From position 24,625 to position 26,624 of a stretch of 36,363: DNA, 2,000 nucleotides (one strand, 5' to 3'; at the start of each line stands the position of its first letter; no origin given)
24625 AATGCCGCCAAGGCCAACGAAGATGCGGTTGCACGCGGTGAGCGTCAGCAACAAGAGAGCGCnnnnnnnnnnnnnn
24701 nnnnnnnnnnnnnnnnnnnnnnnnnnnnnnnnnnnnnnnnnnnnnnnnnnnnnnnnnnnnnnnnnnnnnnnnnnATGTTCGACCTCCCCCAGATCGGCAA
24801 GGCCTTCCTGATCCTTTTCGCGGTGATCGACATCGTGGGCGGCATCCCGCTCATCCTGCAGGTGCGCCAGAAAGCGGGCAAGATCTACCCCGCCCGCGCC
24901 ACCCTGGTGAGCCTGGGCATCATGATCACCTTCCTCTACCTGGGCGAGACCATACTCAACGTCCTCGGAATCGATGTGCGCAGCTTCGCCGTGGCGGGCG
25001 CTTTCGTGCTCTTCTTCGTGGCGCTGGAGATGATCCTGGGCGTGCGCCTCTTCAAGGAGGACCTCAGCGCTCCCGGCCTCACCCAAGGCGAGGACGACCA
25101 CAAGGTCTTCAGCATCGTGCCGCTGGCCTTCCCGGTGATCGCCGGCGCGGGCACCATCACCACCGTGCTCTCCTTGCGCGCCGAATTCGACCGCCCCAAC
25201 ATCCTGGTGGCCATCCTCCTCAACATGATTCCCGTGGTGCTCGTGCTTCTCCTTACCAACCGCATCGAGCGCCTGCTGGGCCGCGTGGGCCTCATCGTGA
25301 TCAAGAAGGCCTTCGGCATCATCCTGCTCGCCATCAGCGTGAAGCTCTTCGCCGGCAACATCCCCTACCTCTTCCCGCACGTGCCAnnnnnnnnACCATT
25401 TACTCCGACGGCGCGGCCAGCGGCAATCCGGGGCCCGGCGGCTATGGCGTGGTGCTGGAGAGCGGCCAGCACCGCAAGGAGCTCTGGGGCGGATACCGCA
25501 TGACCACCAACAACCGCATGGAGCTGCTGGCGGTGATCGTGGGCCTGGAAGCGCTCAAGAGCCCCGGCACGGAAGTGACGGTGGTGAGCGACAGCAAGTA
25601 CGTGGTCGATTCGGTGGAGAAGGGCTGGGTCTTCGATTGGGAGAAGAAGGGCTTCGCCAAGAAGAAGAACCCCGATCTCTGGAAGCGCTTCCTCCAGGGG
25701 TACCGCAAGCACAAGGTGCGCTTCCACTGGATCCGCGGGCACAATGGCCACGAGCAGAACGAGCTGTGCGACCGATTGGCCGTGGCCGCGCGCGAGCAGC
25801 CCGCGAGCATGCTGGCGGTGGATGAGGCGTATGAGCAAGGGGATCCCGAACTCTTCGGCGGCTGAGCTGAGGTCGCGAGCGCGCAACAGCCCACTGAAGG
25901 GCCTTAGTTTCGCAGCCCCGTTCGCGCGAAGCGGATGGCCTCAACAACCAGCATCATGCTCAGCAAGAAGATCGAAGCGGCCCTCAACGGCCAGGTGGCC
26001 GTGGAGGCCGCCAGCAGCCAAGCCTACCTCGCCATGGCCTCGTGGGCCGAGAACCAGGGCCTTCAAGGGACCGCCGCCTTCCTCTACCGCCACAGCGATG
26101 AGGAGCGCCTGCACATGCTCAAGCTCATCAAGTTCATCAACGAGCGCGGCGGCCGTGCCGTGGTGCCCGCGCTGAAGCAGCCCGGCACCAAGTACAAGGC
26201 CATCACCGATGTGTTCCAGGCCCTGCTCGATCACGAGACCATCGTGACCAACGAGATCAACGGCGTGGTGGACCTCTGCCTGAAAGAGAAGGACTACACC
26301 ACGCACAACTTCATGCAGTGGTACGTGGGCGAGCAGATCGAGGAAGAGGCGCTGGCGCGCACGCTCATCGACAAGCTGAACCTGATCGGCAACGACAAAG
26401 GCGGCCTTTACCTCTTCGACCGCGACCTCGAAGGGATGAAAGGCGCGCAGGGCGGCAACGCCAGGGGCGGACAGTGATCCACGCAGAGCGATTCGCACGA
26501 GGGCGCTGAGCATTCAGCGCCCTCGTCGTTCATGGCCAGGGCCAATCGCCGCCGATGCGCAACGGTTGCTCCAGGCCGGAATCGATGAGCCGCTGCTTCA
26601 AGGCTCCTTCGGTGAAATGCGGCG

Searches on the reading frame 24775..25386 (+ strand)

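Call 96: search_protein_families(library=pfam, proteins=[window:24775-25386:+], max_evalue=0.001)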
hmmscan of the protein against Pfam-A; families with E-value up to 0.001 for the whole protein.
window:24775-25386:+ (204 aa): 1 family
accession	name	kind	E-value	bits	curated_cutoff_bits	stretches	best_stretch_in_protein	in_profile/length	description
PF01914.23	MarC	-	3.6e-32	111.9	23.9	1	6-194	3-197/203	MarC family integral membrane protein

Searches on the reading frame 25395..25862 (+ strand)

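Call 96: search_protein_families(library=pfam, proteins=[window:25395-25862:+], max_evalue=0.001)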
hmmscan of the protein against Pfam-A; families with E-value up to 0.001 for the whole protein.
window:25395-25862:+ (156 aa): 1 family
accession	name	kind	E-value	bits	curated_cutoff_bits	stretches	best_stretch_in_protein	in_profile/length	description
PF00075.30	RNase_H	-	1.9e-36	125.8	25.8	1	1-132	5-139/141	RNase H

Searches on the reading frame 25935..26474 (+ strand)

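Call 96: search_protein_families(library=pfam, proteins=[window:25935-26474:+], max_evalue=0.001)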
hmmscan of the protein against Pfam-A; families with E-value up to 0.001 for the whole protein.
window:25935-26474:+ (180 aa): 1 family
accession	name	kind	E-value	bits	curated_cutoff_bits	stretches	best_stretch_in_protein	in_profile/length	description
PF00210.30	Ferritin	-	3.3e-38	131.2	24.5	1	15-151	2-142/142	Ferritin-like domain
